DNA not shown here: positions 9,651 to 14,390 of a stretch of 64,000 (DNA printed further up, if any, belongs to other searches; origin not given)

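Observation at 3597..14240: GlgA-GlgB fusion heads a co-directional cluster with Wza-like and Wzc-like export proteins: candidate alpha-glucan export module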

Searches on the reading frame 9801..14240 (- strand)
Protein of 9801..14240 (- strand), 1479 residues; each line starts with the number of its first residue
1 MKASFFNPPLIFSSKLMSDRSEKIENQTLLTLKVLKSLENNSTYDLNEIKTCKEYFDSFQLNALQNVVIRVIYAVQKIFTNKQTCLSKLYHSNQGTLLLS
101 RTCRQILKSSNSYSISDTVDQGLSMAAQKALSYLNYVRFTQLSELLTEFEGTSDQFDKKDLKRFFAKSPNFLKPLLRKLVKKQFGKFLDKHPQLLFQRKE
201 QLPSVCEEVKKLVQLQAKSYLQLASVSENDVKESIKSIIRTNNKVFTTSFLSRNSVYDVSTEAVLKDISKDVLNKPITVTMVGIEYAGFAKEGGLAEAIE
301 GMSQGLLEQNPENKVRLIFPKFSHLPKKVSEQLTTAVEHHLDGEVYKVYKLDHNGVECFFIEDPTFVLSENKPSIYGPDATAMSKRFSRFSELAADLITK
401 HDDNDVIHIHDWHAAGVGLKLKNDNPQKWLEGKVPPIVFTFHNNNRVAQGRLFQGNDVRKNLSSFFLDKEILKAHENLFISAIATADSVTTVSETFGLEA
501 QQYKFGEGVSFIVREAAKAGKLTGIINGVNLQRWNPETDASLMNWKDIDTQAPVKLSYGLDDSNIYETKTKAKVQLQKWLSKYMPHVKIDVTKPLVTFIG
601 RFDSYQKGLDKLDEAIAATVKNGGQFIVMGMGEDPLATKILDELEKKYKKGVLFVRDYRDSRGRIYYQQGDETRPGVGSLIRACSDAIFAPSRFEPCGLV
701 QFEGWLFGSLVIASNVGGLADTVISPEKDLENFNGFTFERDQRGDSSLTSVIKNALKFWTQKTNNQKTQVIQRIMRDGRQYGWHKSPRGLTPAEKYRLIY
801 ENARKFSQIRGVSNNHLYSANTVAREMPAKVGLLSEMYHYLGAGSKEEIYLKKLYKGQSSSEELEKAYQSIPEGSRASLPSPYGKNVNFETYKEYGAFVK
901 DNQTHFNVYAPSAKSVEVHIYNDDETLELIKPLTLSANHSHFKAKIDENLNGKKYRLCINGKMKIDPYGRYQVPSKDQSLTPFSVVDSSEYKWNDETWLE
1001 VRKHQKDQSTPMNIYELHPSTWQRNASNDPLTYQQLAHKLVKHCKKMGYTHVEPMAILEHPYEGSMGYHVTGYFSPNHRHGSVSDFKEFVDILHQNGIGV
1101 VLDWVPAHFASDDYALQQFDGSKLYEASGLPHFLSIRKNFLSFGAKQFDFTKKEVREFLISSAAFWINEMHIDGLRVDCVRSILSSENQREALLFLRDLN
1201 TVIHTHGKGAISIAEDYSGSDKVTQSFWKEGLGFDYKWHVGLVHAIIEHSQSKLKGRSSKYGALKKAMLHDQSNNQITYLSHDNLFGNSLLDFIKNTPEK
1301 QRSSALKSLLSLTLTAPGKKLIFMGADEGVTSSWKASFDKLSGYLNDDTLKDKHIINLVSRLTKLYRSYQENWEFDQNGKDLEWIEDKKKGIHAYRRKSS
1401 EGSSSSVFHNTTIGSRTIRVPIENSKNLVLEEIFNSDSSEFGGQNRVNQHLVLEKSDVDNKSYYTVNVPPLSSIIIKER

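Call 3: search_protein_families(library=pfam, proteins=[window:9801-14240:-], max_evalue=0.01)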
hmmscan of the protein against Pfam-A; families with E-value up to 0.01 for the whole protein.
window:9801-14240:- (1479 aa): 7 families
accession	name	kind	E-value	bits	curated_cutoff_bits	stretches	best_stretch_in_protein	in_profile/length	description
PF08323.17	Glyco_transf_5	-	2.2e-33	116.4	22.7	1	279-512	2-236/239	Starch synthase catalytic domain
PF00128.31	Alpha-amylase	-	5.6e-17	62.5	22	2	1146-1388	157-378/446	Alpha amylase, catalytic domain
PF13692.12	Glyco_trans_1_4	-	2.3e-08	34.8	27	1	594-725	2-117/142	Glycosyl transferases group 1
PF00534.26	Glycos_transf_1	-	9.4e-08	32.2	26.4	1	587-740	9-142/172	Glycosyl transferases group 1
PF02806.24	Alpha-amylase_C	-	3.4e-05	24.5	21.2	1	1384-1477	1-93/95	Alpha amylase, C-terminal all-beta domain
PF02922.24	CBM_48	-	6.2e-05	23.7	22.4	1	895-969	2-83/83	Carbohydrate-binding module 48 (Isoamylase N-terminal domain)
PF13439.12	Glyco_transf_4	-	8.9e-05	23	28.5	1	389-502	59-150/170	Glycosyltransferase Family 4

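Call 8: search_protein_families(library=ncbifam, proteins=[window:9801-14240:-], max_evalue=0.01)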
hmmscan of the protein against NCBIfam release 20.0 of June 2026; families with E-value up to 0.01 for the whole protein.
window:9801-14240:- (1479 aa): 40 families (the best 25 are shown)
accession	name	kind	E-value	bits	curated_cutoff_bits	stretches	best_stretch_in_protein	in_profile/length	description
NF008967.0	PRK12313.1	equivalog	3.7e-127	425.3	577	1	885-1478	17-627/633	1,4-alpha-glucan branching protein GlgB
NF003811.1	PRK05402.1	equivalog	1.6e-122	410.1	741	1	893-1477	16-618/619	1,4-alpha-glucan branching protein GlgB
TIGR01515.1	branching_enzym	equivalog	3.1e-101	339.8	463.95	1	889-1476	11-606/607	1,4-alpha-glucan branching enzyme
NF011294.0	PRK14706.1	equivalog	8.4e-88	295.2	1284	1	904-1477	43-623/642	1,4-alpha-glucan branching enzyme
NF011293.0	PRK14705.1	equivalog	2.3e-81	273.9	2376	1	904-1473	640-1217/1224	1,4-alpha-glucan branching enzyme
TIGR02095.1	glgA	subfamily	3.6e-81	273.3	328.45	1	278-802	2-476/477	glycogen/starch synthase, ADP-glucose type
NF009221.0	PRK12568.1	equivalog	1.5e-80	271.3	1270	1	960-1475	212-740/745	1,4-alpha-glucan branching enzyme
NF001899.0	PRK00654.1-2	equivalog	2.1e-56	191.3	459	1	279-802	3-474/478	glycogen synthase GlgA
NF001905.0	PRK00654.2-4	subfamily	6.7e-56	189.8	560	1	278-804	2-487/489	glycogen synthase GlgA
NF001903.0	PRK00654.2-2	equivalog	2.6e-55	187.9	616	1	279-805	3-480/482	glycogen synthase GlgA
NF001898.0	PRK00654.1-1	equivalog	5.9e-53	180.2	603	1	279-801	3-473/477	glycogen synthase GlgA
NF001900.0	PRK00654.1-3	equivalog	2.1e-44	151.8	509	1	279-803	3-454/481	glycogen synthase GlgA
NF001902.0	PRK00654.2-1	equivalog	3.4e-43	147.9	845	1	282-804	6-490/492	glycogen synthase GlgA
NF001906.0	PRK00654.2-5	equivalog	1.2e-39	136.5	870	1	275-786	4-472/485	glycogen synthase GlgA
NF001901.0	PRK00654.1-5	equivalog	2.5e-38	131.8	649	1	278-802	25-490/502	glycogen synthase GlgA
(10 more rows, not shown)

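Call 9: find_homologous_proteins(query=window:9801-14240:-, max_evalue=1e-10)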
Query window:9801-14240:- (1479 aa): 43 proteins with E <= 1e-10 among 8000 candidates.
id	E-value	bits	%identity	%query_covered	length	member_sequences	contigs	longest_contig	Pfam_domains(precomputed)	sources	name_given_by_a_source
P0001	0.0e+0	3347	100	99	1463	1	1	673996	PF00128.32,PF00534.27,PF08323.18,PF13692.13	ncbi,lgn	-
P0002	0.0e+0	1566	48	98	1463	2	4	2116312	PF02922.25,PF00128.32,PF00534.27,PF08323.18,PF02806.25,PF13692.13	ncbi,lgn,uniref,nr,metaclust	ncbi:glycogen/starch synthase [Waddlia chondrophila]|uniref:Putative glycosidase/glycosyltransferase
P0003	0.0e+0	1535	49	99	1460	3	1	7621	PF02922.25,PF00128.32,PF00534.27,PF08323.18,PF02806.25,PF13692.13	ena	-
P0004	0.0e+0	1532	48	99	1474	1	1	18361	PF02922.25,PF00128.32,PF00534.27,PF08323.18,PF13692.13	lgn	-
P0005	0.0e+0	1388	45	97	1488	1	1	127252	PF02922.25,PF00128.32,PF00534.27,PF08323.18,PF02806.25,PF13692.13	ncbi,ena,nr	ncbi:MAG: 1,4-alpha-glucan branching enzyme GlgB [Chlamydiae bacterium]|nr:1,4-alpha-glucan branchin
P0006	0.0e+0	1348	45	95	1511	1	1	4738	PF02922.25,PF00128.32,PF00534.27,PF08323.18,PF13692.13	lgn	-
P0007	0.0e+0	1263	50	77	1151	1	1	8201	PF02922.25,PF00128.32,PF00534.27,PF08323.18,PF02806.25,PF13692.13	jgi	-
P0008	0.0e+0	1210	45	88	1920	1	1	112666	PF02922.25,PF00128.32,PF00534.27,PF08323.18,PF02806.25,PF13692.13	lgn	-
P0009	0.0e+0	1198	47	83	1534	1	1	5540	PF02922.25,PF00128.32,PF00534.27,PF08323.18,PF02806.25,PF13692.13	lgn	-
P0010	0.0e+0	1194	45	85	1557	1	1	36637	PF00128.32,PF00534.27,PF08323.18,PF13692.13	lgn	-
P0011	0.0e+0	1187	41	96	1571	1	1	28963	PF02922.25,PF00128.32,PF00534.27,PF08323.18,PF02806.25,PF13439.13,PF13692.13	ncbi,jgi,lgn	-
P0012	0.0e+0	1185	42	99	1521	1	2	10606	PF02922.25,PF00128.32,PF00534.27,PF08323.18,PF02806.25,PF13692.13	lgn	-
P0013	0.0e+0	1183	48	78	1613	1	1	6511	PF02922.25,PF00128.32,PF08323.18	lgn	-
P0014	0.0e+0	1175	45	85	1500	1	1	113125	PF02922.25,PF00128.32,PF00534.27,PF08323.18,PF02806.25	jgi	jgi:1,4-alpha-glucan branching enzyme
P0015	0.0e+0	1173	46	83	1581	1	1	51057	PF02922.25,PF00128.32,PF00534.27,PF08323.18,PF02806.25,PF13692.13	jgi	jgi:1,4-alpha-glucan branching enzyme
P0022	0.0e+0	1129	46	78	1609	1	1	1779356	PF02922.25,PF00128.32,PF00534.27,PF08323.18,PF02806.25,PF13439.13,PF13692.13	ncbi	-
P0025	0.0e+0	1115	46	78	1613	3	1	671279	PF02922.25,PF00128.32,PF00534.27,PF08323.18,PF13692.13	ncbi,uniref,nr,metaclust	ncbi:glycogen/starch synthase [Criblamydia sequanensis]|uniref:starch synthase n=1 Tax=Candidatus Cr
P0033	0.0e+0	1052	40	97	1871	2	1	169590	PF02922.25,PF00128.32,PF08323.18,PF02806.25,PF13439.13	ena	-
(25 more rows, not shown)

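Call 10: find_encoding_contigs(protein=P0002, flank=10000, max_places=2)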
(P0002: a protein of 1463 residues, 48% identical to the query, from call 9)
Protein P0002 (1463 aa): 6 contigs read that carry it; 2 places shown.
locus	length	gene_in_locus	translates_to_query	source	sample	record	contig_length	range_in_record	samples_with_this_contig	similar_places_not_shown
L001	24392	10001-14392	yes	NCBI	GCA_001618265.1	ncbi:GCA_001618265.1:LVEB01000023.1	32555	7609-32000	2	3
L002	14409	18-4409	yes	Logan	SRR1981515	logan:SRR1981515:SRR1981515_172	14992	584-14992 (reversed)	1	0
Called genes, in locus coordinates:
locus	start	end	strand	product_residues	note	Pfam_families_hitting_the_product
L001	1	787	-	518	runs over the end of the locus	PF01039:Carboxyl_trans, PF06833:MdcE (faint), PF03255:ACCA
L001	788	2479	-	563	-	PF02771:Acyl-CoA_dh_N, PF02770:Acyl-CoA_dh_M, PF00441:Acyl-CoA_dh_1, PF08028:Acyl-CoA_dh_2, PF21343:ACAD9-ACADV_C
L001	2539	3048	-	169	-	-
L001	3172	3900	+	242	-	PF13505:OMP_b-brl (faint)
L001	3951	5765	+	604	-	PF19291:TREH_N, PF00723:Glyco_hydro_15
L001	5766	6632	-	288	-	PF00106:adh_short, PF23441:SDR (weak), PF08659:KR, PF13561:adh_short_C2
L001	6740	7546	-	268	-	-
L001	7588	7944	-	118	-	-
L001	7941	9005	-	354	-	PF02540:NAD_synthase (weak), PF03054:tRNA_Me_trans, PF20259:tRNA_Me_trans_M, PF20258:tRNA_Me_trans_C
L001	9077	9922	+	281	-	PF01501:Glyco_transf_8 (weak)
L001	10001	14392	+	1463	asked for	PF08323:Glyco_transf_5, PF00534:Glycos_transf_1 (weak), PF13692:Glyco_trans_1_4 (weak), PF02922:CBM_48, PF00128:Alpha-amylase, PF02806:Alpha-amylase_C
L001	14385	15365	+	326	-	-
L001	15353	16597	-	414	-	PF00375:SDF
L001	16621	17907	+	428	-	PF01435:Peptidase_M48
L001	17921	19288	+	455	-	PF01546:Peptidase_M20, PF07687:M20_dimer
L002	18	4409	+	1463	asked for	PF08323:Glyco_transf_5, PF00534:Glycos_transf_1 (weak), PF13692:Glyco_trans_1_4 (weak), PF02922:CBM_48, PF00128:Alpha-amylase, PF02806:Alpha-amylase_C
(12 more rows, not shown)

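Call 11: find_encoding_contigs(protein=P0025, flank=10000, max_places=2)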
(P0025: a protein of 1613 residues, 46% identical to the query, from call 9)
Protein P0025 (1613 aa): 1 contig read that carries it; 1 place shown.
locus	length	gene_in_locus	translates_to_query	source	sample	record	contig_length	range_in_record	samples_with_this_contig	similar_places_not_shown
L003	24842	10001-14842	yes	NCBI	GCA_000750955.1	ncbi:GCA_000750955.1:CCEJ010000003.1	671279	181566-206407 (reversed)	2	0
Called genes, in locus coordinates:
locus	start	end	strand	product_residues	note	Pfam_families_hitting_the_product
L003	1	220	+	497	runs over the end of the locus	PF00221:Lyase_aromatic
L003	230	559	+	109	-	PF01329:Pterin_4a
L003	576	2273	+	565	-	PF17391:Urocanase_N, PF01175:Urocanase, PF17392:Urocanase_C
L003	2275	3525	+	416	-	PF01979:Amidohydro_1, PF07969:Amidohydro_3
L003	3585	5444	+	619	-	-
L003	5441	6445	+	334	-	PF00491:Arginase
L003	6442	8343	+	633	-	PF13537:GATase_7, PF13522:GATase_6, PF00733:Asn_synthase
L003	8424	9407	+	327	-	PF13489:Methyltransf_23, PF13847:Methyltransf_31, PF08241:Methyltransf_11, PF08242:Methyltransf_12, PF13649:Methyltransf_25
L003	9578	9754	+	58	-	-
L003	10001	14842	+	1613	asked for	PF08323:Glyco_transf_5, PF00534:Glycos_transf_1 (weak), PF13692:Glyco_trans_1_4 (faint), PF02922:CBM_48 (faint), PF00128:Alpha-amylase (weak)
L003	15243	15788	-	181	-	PF17435:CT_584-like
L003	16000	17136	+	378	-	PF01656:CbiA, PF13500:AAA_26, PF07085:DRTGG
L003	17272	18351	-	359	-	PF01075:Glyco_transf_9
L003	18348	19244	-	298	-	PF00849:PseudoU_synth_2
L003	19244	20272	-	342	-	PF02912:Phe_tRNA-synt_N, PF01409:tRNA-synt_2d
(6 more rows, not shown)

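Call 18: find_related_loci(query=A1, collection=genome_contigs, flank=10000)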
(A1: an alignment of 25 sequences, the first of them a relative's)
Query A1 (1463 aa) in genome_contigs; peptide patterns used: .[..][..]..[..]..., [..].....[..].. (x = any residue, [..] = any of these).
39 stretches matched a pattern; 34 encode a relative of the query (tblastn E <= 1e-3); 34 distinct loci.
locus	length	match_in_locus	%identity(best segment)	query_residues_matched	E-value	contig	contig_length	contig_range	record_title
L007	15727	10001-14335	49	4-1463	0e+0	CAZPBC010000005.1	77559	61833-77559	MAG TPA_asm: uncultured bacterium isolate binchicken_co334_340 genome assembly, contig: NODE_436_length_77559_cov_6.6663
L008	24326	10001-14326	45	33-1463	0e+0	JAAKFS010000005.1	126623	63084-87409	MAG: Chlamydiae bacterium isolate KR126_chlam_1 KR126chlam1_5, whole genome shotgun sequence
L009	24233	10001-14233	43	44-1462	0e+0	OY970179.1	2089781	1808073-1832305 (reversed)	MAG: uncultured Verrucomicrobiae bacterium isolate MFD05521.bin.c.1 genome assembly, chromosome: 1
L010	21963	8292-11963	46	239-1462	0e+0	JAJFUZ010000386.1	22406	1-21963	MAG: Parachlamydia sp. isolate bin.582 k141_3533333, whole genome shotgun sequence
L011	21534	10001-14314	40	19-1462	0e+0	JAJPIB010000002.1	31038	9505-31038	MAG: Chlamydiia bacterium isolate Centralia_MAG_243 k107_5112066, whole genome shotgun sequence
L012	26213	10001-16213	45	238-1462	0e+0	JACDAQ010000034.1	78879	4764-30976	MAG: Candidatus Protochlamydia sp. isolate MGR_bin260 SD2897-2912_k127_6707219, whole genome shotgun sequence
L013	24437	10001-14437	39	9-1462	0e+0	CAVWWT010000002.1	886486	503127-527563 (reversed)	MAG: uncultured Verrucomicrobiae bacterium isolate MFD09495.bin.1.136 genome assembly, contig: contig_1581, whole genome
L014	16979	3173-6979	42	177-1462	0e+0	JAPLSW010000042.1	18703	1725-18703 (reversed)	MAG: Chlamydiae bacterium isolate LacPavin_0419_WC53_MAG_41_8 LacPavin_0419_WC53_scaffold_385104, whole genome shotgun s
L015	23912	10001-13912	46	239-1463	0e+0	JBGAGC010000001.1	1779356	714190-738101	MAG: Parachlamydiaceae bacterium isolate MAG_MBR_H125.37 MBRH125-37_opera_contig_5, whole genome shotgun sequence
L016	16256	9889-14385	39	1-1462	0e+0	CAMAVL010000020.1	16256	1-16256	MAG: Chlamydia trachomatis isolate MaH-04nov19-293 genome assembly, contig: MaH-04nov19-C9261, whole genome shotgun sequ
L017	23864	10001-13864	42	174-1462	0e+0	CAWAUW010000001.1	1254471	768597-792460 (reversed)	MAG: uncultured Chlamydiales bacterium isolate MFD01213.bin.2.138 genome assembly, contig: contig_12746, whole genome sh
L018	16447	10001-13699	42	240-1462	0e+0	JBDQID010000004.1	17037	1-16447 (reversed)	MAG: Chlamydiales bacterium isolate SFB_27D_18OOND_coas_77 k141_1793481_length_17037_cov_38.0000, whole genome shotgun s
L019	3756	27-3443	42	327-1462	0e+0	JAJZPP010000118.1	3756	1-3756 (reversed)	MAG: bacterium isolate SKS1.bin127 NODE_44586_length_3756_cov_1.083219, whole genome shotgun sequence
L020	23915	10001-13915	44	186-1463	0e+0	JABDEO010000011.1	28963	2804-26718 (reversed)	MAG: Chlamydiae bacterium isolate BWMinHeated_Nextera36_MAG4 3300020929.a:Ga0207104_1050, whole genome shotgun sequence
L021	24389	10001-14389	40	29-1462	0e+0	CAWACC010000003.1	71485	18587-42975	MAG: uncultured Parachlamydiaceae bacterium isolate MFD09286.bin.2.11 genome assembly, contig: contig_107383, whole geno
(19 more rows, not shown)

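Call 20: find_encoding_contigs(protein=P0004, flank=10000, max_places=3)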
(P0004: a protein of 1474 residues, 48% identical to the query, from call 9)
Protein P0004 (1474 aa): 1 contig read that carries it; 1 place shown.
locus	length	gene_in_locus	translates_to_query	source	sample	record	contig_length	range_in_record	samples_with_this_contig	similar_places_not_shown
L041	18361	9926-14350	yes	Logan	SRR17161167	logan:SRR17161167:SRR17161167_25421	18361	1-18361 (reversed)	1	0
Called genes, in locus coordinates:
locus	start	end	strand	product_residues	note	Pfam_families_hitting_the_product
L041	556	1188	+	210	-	PF00265:TK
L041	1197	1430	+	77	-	-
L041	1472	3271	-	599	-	PF00005:ABC_tran, PF02463:SMC_N (faint), PF03193:RsgA_GTPase (faint), PF13175:AAA_15 (faint), PF13555:AAA_29 (faint), PF12848:ABC_tran_Xtn, PF00005:ABC_tran, PF16326:ABC_tran_CTD (weak), +2 more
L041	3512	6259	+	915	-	PF02629:CoA_binding, PF13380:CoA_binding_2, PF13607:Succ_CoA_lig, PF19045:Ligase_CoA_2, PF13549:ATP-grasp_5, PF13302:Acetyltransf_3, PF00583:Acetyltransf_1, PF13508:Acetyltransf_7, +2 more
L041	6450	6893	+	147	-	PF04945:YHS (faint)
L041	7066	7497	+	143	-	PF07366:SnoaL, PF14534:DUF4440 (weak), PF26530:NTF2_3 (weak), PF12680:SnoaL_2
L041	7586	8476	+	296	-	PF01743:PolyA_pol (faint)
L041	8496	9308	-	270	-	PF03009:GDPD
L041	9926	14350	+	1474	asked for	PF08323:Glyco_transf_5, PF00534:Glycos_transf_1 (weak), PF13692:Glyco_trans_1_4 (faint), PF02922:CBM_48 (weak), PF00128:Alpha-amylase (weak)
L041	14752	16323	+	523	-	PF01266:DAO, PF16901:DAO_C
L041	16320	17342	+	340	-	PF01594:AI-2E_transport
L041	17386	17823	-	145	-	PF03692:CxxCxxCC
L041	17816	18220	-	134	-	-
